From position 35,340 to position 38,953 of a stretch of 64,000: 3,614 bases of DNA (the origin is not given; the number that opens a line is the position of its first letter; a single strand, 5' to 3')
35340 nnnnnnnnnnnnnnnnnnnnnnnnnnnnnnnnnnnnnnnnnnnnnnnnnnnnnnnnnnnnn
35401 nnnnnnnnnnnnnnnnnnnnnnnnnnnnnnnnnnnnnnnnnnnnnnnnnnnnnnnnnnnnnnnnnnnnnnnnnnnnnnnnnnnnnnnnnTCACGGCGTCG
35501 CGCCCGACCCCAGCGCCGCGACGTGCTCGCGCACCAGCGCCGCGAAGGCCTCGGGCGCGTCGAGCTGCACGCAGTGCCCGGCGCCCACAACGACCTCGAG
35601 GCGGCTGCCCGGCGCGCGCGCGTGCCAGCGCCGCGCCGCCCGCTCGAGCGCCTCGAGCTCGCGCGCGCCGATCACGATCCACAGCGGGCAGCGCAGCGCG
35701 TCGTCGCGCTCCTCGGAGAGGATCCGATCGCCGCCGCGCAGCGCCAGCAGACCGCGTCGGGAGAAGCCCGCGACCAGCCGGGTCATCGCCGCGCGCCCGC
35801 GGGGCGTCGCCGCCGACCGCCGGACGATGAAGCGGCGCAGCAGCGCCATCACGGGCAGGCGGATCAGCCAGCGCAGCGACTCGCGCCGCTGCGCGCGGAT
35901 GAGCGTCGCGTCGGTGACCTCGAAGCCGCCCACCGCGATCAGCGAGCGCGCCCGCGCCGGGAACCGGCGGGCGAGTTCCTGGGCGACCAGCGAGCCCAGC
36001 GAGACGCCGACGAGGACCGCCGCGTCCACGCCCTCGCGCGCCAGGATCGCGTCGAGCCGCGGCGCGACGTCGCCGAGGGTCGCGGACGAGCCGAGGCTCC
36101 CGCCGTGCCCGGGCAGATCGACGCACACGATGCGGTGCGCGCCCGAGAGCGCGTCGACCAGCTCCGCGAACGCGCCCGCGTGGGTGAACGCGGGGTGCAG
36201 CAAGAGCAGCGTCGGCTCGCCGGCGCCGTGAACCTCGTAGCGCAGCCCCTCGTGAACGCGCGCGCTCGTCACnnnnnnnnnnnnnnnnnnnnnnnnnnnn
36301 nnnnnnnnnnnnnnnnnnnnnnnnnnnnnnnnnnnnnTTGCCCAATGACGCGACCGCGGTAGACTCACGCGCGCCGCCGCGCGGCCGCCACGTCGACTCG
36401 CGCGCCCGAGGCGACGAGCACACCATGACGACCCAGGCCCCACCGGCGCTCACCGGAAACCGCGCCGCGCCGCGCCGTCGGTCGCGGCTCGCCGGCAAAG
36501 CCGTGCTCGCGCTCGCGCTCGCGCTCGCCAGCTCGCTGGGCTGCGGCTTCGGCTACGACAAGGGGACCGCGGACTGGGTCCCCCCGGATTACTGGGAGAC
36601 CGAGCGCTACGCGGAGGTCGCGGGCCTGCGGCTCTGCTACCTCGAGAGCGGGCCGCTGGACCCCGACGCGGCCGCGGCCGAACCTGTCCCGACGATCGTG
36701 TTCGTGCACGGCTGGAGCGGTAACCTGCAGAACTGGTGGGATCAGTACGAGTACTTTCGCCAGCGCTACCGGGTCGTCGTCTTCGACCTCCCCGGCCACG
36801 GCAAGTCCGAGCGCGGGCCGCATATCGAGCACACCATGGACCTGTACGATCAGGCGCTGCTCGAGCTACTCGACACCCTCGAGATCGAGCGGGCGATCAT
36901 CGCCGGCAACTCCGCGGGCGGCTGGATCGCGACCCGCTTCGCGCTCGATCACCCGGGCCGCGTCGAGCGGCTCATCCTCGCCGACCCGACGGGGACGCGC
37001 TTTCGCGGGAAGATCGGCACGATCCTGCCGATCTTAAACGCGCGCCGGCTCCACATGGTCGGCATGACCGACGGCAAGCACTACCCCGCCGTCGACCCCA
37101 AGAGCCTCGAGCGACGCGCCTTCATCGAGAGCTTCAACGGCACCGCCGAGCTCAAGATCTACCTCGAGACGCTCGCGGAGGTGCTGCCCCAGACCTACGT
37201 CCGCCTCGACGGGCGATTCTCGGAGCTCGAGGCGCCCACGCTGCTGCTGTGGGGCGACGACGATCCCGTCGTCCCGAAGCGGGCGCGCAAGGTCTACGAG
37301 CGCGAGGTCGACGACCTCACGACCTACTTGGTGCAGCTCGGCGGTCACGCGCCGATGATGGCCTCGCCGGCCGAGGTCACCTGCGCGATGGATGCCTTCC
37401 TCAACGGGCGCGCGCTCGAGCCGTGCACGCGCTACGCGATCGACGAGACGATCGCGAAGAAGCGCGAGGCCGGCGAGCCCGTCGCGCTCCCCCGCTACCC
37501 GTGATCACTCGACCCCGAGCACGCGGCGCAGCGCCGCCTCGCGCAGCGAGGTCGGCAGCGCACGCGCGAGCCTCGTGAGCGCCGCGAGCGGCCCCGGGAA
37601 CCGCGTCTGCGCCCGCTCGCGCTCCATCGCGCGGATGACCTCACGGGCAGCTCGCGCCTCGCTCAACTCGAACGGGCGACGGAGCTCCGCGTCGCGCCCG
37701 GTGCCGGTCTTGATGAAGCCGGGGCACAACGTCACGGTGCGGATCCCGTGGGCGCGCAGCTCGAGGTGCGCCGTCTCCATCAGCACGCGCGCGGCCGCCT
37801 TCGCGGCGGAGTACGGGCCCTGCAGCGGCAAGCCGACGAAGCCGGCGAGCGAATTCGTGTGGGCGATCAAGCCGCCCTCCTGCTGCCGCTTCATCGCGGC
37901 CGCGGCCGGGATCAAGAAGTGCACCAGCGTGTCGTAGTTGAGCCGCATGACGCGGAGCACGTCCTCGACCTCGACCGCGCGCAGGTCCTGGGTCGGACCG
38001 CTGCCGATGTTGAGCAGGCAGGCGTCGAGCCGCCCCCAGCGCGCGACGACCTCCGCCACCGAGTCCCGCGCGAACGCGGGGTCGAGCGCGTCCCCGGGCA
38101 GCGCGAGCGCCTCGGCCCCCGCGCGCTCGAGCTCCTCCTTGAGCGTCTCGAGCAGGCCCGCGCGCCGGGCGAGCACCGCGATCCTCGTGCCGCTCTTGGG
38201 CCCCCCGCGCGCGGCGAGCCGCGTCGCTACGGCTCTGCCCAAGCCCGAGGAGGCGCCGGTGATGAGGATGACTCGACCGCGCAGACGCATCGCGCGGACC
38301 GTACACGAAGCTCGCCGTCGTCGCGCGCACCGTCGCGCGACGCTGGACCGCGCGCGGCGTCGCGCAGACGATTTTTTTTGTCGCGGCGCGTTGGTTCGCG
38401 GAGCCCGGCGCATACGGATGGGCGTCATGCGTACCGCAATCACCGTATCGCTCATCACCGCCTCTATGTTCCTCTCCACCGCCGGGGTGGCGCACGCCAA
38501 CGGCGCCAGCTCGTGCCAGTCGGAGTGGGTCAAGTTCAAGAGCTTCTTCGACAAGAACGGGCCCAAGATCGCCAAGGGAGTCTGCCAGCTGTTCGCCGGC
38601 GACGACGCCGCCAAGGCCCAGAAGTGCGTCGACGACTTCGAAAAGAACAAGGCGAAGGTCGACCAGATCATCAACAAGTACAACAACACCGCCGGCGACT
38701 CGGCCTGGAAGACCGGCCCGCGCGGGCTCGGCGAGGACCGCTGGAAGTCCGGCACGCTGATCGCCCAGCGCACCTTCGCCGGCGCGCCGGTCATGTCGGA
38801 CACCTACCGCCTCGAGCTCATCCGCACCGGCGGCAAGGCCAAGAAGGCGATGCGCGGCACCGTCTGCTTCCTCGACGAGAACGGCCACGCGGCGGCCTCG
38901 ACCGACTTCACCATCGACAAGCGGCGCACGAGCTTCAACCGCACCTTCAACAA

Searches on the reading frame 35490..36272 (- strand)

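Call 29: search_protein_families(library=pfam, proteins=[window:35490-36272:-], max_evalue=0.001)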
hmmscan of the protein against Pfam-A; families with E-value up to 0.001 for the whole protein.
window:35490-36272:- (260 aa): 4 families
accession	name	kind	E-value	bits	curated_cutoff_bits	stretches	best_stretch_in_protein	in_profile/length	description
PF12697.13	Abhydrolase_6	-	2.3e-21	77.9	26.3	1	22-245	1-216/217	Alpha/beta hydrolase family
PF00561.26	Abhydrolase_1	-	5.8e-17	62.6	25.8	1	21-239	2-244/245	alpha/beta hydrolase fold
PF12146.15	Hydrolase_4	-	7.4e-09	35.7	27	1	21-236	6-235/239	Serine aminopeptidase, S33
PF00975.26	Thioesterase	-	1.2e-08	35.9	26.4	1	21-118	2-101/226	Thioesterase domain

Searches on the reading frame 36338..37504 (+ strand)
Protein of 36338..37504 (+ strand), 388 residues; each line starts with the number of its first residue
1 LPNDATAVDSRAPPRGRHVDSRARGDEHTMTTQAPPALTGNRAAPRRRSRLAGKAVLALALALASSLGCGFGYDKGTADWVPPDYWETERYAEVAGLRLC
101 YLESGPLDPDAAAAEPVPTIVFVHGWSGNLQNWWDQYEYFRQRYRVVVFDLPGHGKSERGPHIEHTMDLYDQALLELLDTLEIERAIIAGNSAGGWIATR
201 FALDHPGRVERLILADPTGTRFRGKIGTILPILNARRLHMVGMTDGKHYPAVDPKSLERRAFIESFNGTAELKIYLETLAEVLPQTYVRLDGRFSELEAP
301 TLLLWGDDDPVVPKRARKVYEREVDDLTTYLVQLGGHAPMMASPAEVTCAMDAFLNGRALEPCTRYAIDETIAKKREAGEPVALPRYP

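Call 29: search_protein_families(library=pfam, proteins=[window:36338-37504:+], max_evalue=0.001)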
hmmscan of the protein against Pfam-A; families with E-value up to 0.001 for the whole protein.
window:36338-37504:+ (388 aa): 4 families
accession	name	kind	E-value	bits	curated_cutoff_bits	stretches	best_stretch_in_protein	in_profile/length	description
PF00561.26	Abhydrolase_1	-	5.1e-28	98.8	25.8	1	118-341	1-242/245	alpha/beta hydrolase fold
PF12697.13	Abhydrolase_6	-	7.3e-23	82.8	26.3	1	120-347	1-214/217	Alpha/beta hydrolase family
PF12146.15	Hydrolase_4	-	3.2e-15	56.5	27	1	115-322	2-216/239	Serine aminopeptidase, S33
PF03096.20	Ndr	-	9.1e-11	41.4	23.3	1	165-357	80-278/283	Ndr family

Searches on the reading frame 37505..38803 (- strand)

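Call 29: search_protein_families(library=pfam, proteins=[window:37505-38803:-], max_evalue=0.001)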
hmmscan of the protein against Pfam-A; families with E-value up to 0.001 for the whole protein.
window:37505-38803:- (432 aa): 3 families
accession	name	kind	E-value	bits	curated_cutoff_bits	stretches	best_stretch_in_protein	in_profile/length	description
PF00106.31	adh_short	-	3.6e-38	131.5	26.6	1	177-370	1-188/195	short chain dehydrogenase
PF13561.12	adh_short_C2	-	1.9e-24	87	27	1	183-374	1-186/236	Enoyl-(Acyl carrier protein) reductase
PF08659.16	KR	-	5.2e-10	40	22.6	1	179-344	3-162/180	KR domain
